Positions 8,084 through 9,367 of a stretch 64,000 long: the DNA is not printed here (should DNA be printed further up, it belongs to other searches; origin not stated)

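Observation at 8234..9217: CoxF/XdhC maturation factor carrying a fused C-terminal YHS/TRASH metal-binding domain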

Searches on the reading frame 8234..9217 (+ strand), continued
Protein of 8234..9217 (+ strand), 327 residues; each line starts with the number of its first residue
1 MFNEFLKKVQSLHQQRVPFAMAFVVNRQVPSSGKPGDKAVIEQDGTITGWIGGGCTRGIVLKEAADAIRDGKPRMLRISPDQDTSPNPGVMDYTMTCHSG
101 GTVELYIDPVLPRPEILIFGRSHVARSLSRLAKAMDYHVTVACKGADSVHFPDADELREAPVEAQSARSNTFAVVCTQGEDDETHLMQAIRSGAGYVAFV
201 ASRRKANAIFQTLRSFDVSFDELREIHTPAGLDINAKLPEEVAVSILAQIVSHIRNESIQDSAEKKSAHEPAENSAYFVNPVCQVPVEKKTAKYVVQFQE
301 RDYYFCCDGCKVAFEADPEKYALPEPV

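Call 21: search_solved_structures(query=window:8234-9214:+, max_evalue=1, show_alignments=3)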
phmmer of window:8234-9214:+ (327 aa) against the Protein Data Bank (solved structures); distinct sequences matched with E-value up to 1: 15.
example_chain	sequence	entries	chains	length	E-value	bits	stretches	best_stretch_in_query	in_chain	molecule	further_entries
2we7_A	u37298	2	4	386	4.6e-19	72.1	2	99-252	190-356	Xanthine dehydrogenase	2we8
3on5_A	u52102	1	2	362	3.2e-10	43.1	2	111-258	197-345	BH1974 protein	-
3pr2_A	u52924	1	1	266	0.096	15.2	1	144-268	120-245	Tryptophan synthase alpha chain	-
1k8x_A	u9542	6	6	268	0.099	15.2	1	144-268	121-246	TRYPTOPHAN SYNTHASE, ALPHA PROTEIN | TRYPTOPHAN SYNTHASE ALPHA CHAIN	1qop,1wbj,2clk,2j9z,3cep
1a50_A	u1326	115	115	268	0.1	15.2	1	144-268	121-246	TRYPTOPHAN SYNTHASE (ALPHA CHAIN) | TRYPTOPHAN SYNTHASE | TRYPTOPHAN SYNTHASE; ALPHA CHAIN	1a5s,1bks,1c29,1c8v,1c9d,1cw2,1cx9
8b03_A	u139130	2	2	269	0.1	15.2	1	144-268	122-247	Tryptophan synthase alpha chain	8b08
1a5a_A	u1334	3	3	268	0.11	15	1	144-268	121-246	TRYPTOPHAN SYNTHASE (ALPHA CHAIN) | TRYPTOPHAN SYNTHASE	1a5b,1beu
1kfc_A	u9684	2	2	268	0.11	15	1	144-268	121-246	TRYPTOPHAN SYNTHASE ALPHA CHAIN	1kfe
1kfb_A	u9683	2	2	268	0.11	15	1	144-268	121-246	TRYPTOPHAN SYNTHASE ALPHA CHAIN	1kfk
2inp_A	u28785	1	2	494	0.38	13.2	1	282-322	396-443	Phenol hydroxylase component phN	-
3u52_A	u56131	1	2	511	0.4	13.2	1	282-322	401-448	Phenol hydroxylase component phN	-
2inn_A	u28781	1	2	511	0.4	13.2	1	282-322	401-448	Phenol hydroxylase component phN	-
5euv_A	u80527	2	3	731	0.44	13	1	31-95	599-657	Beta-D-galactosidase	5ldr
5ldr_A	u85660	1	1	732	0.44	13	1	31-95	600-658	Beta-D-galactosidase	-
7a20_A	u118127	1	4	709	0.67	12.4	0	144-268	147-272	Tryptophan synthase alpha chain,Tryptophan synthase beta chain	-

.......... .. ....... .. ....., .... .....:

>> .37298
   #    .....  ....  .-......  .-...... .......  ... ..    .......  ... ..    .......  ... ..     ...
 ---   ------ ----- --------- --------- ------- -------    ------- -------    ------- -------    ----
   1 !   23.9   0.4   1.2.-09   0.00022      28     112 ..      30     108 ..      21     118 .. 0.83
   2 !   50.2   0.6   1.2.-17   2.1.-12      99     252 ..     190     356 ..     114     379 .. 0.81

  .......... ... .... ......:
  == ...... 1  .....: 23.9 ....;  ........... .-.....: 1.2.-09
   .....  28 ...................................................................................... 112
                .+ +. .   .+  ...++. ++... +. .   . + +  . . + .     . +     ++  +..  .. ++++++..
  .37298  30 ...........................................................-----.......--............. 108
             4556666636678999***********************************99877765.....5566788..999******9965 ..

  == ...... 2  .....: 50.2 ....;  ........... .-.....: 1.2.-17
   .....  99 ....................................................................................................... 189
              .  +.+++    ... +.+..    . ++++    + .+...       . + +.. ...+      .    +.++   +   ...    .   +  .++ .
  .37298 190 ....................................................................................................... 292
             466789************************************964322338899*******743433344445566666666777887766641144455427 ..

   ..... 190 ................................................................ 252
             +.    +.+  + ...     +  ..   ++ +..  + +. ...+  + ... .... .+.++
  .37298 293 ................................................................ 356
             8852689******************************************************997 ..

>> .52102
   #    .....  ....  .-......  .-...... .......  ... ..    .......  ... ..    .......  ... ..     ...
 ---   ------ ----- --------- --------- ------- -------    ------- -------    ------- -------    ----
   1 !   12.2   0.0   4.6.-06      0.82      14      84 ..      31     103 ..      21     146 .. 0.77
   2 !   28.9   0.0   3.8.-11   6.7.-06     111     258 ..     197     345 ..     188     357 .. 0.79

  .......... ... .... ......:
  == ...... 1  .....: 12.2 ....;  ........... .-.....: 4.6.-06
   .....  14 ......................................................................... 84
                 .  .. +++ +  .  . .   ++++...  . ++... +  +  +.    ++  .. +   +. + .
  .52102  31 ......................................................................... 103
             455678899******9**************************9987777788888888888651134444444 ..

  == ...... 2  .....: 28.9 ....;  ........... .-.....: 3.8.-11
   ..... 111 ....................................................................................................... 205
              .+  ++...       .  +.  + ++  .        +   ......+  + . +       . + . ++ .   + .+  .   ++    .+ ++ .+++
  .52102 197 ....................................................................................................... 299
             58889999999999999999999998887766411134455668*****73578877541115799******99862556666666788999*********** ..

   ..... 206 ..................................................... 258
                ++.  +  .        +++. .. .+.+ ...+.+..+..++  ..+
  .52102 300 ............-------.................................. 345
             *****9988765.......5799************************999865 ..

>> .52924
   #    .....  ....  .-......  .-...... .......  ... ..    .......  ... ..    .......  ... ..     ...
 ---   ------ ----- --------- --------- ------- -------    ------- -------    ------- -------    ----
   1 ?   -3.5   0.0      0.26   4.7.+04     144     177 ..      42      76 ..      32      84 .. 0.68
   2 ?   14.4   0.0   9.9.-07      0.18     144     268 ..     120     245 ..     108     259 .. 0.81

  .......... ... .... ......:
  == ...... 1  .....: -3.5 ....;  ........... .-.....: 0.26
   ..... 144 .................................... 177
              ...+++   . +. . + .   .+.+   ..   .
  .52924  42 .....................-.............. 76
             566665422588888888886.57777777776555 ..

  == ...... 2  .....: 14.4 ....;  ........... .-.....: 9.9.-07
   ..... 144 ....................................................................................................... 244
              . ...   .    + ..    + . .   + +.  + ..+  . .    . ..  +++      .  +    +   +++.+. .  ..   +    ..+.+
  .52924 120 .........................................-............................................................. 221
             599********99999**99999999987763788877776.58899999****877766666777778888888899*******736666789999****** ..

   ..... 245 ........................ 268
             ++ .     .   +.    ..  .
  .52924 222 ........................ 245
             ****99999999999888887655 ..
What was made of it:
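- The only solved-structure match for the tail is a non-significant hit to phenol hydroxylase (E 0.38, call 21). The only solved-structure match for the tail is a phenol hydroxylase region, at a non-significant E of 0.38 (call 21).
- Tried and rejected: The PDB sequence search gave only a non-significant YHS-region hit to phenol hydroxylase (E about 0.4, call 21).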

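Call 26: predict_structure(protein=window:8234-9214:+)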
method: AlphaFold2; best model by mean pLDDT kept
length: 327 residues; sequences in the alignment: 1
mean_pLDDT: 34.0   pTM: 0.27
mean pLDDT of the five models: 34.0, 31.7, 28.6, 28.5, 27.7
residues with pLDDT >= 90: 0; 70-90: 0; 50-70: 18; < 50: 309
segments of 3 or more residues with pLDDT < 50: 1-181, 191-198, 200-204, 213-327
pLDDT, mean of each block of 10 residues (from residue 1): 35 32 27 34 34 29 33 28 30 28 27 25 31 35 33 31 33 45 52 46 49 43 30 29 34 32 31 26 30 35 35 42 41
secondary structure, 60 per line:
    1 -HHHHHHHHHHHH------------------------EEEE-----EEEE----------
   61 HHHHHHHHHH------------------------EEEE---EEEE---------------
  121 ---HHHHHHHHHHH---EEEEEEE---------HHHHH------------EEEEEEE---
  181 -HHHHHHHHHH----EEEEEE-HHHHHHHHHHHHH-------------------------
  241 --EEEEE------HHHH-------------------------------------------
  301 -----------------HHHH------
elements in order: H2-13 E38-41 E47-50 H61-70 E95-98 E102-105 H124-134 E138-144 H154-158 E171-177 H182-191 E196-201 H203-215 E243-247 H254-257 H318-321
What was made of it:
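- Tried and rejected: Single-sequence AlphaFold was useless (pLDDT 34, call 26) and cost one of the two structure jobs.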

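Call 43: predict_structure(alignment_id=A2)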
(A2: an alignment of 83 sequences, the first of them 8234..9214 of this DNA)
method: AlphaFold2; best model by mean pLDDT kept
length: 327 residues; sequences in the alignment: 83
mean_pLDDT: 93.0   pTM: 0.84
mean pLDDT of the five models: 93.0, 92.7, 92.6, 92.3, 92.2
residues with pLDDT >= 90: 270; 70-90: 44; 50-70: 13; < 50: 0
segments of 3 or more residues with pLDDT < 50: none
pLDDT, mean of each block of 10 residues (from residue 1): 95 96 96 95 95 90 94 95 83 83 96 97 98 98 97 97 93 97 98 97 98 97 97 96 98 89 70 76 90 94 93 96 80
secondary structure, 60 per line:
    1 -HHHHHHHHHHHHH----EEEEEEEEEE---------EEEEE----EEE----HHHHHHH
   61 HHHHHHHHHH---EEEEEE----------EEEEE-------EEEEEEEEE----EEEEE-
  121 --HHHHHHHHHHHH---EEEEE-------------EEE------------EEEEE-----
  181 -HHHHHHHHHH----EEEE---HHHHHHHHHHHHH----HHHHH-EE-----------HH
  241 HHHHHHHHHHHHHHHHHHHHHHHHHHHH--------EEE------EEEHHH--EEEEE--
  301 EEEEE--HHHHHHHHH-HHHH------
elements in order: H2-14 E19-28 E38-42 E47-49 H54-70 E74-79 E90-94 E102-110 E115-119 H123-134 E138-142 E156-158 E171-175 H182-191 E196-199 H203-215 H220-224 H239-268 E277-279 E286-288 E294-298 E301-305 H308-316 H318-321
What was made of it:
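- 8984..9070 (+): Linker (aa 251-279). It is polar and variable in length across the family. The model shows a helical extension to about aa 268, then a coil. AF2 model: helix 239-268; mean pLDDT 70 and 76 for the residue blocks 261-270 and 271-280 (call 43).
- On XdhC family (Pfam PF02625 + PF13478): AF2 model with pLDDT 93 (call 43).
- It shows a folded small beta-hairpin/helix domain on a lower-confidence linker (call 43).
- Tried and rejected: The alignment-based run gave pLDDT 93 (call 43).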

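Call 47: fold_search(model_id=the predicted structure, library=pdb)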
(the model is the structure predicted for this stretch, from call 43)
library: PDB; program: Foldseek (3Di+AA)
matches with E <= 10: 1916; with E <= 0.001: 6
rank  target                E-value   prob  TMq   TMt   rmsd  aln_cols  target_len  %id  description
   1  2we8_B                1.2e-17  1.00  0.56  0.55   4.4       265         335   25  Crystal structure of Mycobacterium tuberculosis Rv0376c homologue from Mycobacterium smegmatis (released 2010-04-07)
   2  2we8_A                1.7e-17  1.00  0.55  0.53   5.0       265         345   25  Crystal structure of Mycobacterium tuberculosis Rv0376c homologue from Mycobacterium smegmatis (released 2010-04-07)
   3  2we7_A                3.1e-17  1.00  0.55  0.53   5.0       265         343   25  Crystal structure of Mycobacterium tuberculosis Rv0376c homologue from Mycobacterium smegmatis (released 2010-04-07)
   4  2we7_B                4.5e-17  1.00  0.55  0.54   4.6       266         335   24  Crystal structure of Mycobacterium tuberculosis Rv0376c homologue from Mycobacterium smegmatis (released 2010-04-07)
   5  3on5_A                6.1e-17  1.00  0.38  0.37  12.2       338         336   19  Crystal structure of a xanthine dehydrogenase (BH1974) from Bacillus halodurans at 2.80 A resolution (released 2010-09-15)
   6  3on5_B                5.9e-13  1.00  0.50  0.51   6.0       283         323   19  Crystal structure of a xanthine dehydrogenase (BH1974) from Bacillus halodurans at 2.80 A resolution (released 2010-09-15)
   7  4j9u_F                1.2e-03  0.90  0.24  0.19  14.8       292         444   13  Crystal Structure of the TrkH/TrkA potassium transport complex (released 2013-04-03)
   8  4g65_B                3.8e-03  0.85  0.25  0.19  15.6       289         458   12  Potassium transporter peripheral membrane component (trkA) from Vibrio vulnificus (released 2012-08-15)
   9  1lss_A                4.1e-03  1.00  0.25  0.55   6.0       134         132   13  KTN Mja218 CRYSTAL STRUCTURE IN COMPLEX WITH NAD+ (released 2002-07-03)
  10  3l4b_G                4.1e-03  1.00  0.22  0.32   4.7       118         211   17  Crystal Structure of an Octomeric Two-Subunit TrkA K+ Channel Ring Gating Assembly, TM1088A:TM1088B, from Thermotoga m (released 2010-02-16)
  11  8bk1_A                4.3e-03  0.97  0.24  0.26  14.7       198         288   13  Mutant Imine Reductase IR007-143 from Amycolatopsis azurea, E120A, M197W, M206S, A213P, D238G, I240L (released 2023-09-20)
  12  3l4b_C                4.6e-03  1.00  0.22  0.32   5.2       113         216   18  Crystal Structure of an Octomeric Two-Subunit TrkA K+ Channel Ring Gating Assembly, TM1088A:TM1088B, from Thermotoga m (released 2010-02-16)
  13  2g1u                  5.2e-03  1.00  0.27  0.55   4.4       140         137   16  CRYSTAL STRUCTURE OF A PUTATIVE TRANSPORT PROTEIN (TM1088A) FROM THERMOTOGA MARITIMA AT 1.50 A RESOLUTION (released 2006-03-28)
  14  4g65_A                6.3e-03  0.96  0.27  0.20  13.3       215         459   13  Potassium transporter peripheral membrane component (trkA) from Vibrio vulnificus (released 2012-08-15)
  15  5guy_B                7.5e-03  1.00  0.23  0.36   5.9       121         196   16  Structural and functional study of chuY from E. coli CFT073 strain (released 2017-03-08)
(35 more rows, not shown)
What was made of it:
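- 8582..8983 (+): XdhC_C Rossmann-like domain (aa 117-250). The near-invariant MTC97HSGG lies just upstream, at aa 95-101. Foldseek matches to 2we7/2we8 and 3on5 (call 47).
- On XdhC family (Pfam PF02625 + PF13478): Foldseek E 1e-17 to 2we7/2we8 and 3on5 (call 47).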

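Call 49: search_protein_families(library=ncbifam, proteins=[window:8234-9214:+, L027:9923-12433:+], max_evalue=0.00001)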
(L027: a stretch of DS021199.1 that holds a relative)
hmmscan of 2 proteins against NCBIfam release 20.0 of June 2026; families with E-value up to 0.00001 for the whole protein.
window:8234-9214:+ (327 aa): 2 families
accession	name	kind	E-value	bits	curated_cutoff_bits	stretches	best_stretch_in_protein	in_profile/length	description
NF045664.1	XdhC_rel_AOR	equivalog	7.5e-38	130.7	350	2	96-253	177-343/346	XdhC family aldehyde oxidoreductase maturation factor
TIGR02964.1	xanthine_xdhC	equivalog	2.8e-11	43.5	161.6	1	112-251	99-246/246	xanthine dehydrogenase accessory protein XdhC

L027:9923-12433:+ (837 aa): 19 families
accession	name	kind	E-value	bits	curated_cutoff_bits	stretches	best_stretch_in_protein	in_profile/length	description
NF007952.0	PRK10671.1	equivalog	1e-196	655.7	1316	1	184-832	195-831/838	copper-exporting P-type ATPase CopA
TIGR01525.1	ATPase-IB_hvy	subfamily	8.8e-188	625.7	346.25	1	249-832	1-560/560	heavy metal translocating P-type ATPase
TIGR01511.1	ATPase-IB1_Cu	subfamily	1e-178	595.6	397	1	231-833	2-542/542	copper-translocating P-type ATPase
TIGR01512.1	ATPase-IB2_Cd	subfamily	1.3e-116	390.3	313.5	2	289-575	19-283/494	cadmium family heavy metal-translocating P-type ATPase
NF008262.1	PRK11033.1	equivalog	1.3e-104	351.1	1005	1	290-832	197-727/731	zinc/cadmium/mercury/lead-transporting ATPase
NF033775.1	P_type_ZntA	exception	1.4e-95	321.1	1240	1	290-833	202-729/732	Zn(II)/Cd(II)/Pb(II) translocating P-type ATPase ZntA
TIGR01494.1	ATPase_P-type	subfamily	2.4e-90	303.3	62.3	1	293-801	1-464/478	HAD-IC family P-type ATPase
TIGR01497.1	kdpB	equivalog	2.2e-56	191.3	527.9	1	307-755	86-546/675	potassium-transporting ATPase subunit KdpB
TIGR01647.1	ATPase-IIIA_H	equivalog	4.7e-51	173.9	615.5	2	288-575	55-343/755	plasma-membrane proton-efflux P-type ATPase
NF010609.0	PRK14010.1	equivalog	9.1e-44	149.7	1323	1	306-755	84-541/673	K(+)-transporting ATPase subunit B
TIGR01517.1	ATPase-IIB_Ca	equivalog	3.4e-42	144.6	507.05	2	649-796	538-706/882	calcium-translocating P-type ATPase, PMCA-type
TIGR01524.1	ATPase-IIIB_Mg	equivalog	3.7e-35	121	610.75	2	687-783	572-668/867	magnesium-translocating P-type ATPase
TIGR01657.1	P-ATPase-V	hypoth_equivalog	5.2e-34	117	618.25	3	696-743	781-828/1055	ATP13A2 family polyamine export P-type ATPase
TIGR01522.1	ATPase-IIA2_Ca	equivalog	1.8e-31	108.8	798.3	2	697-786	567-657/854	calcium-transporting P-type ATPase, PMR1-type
NF011702.0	PRK15122.1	subfamily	2.7e-30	105.1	975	1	695-783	619-707/907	magnesium-translocating P-type ATPase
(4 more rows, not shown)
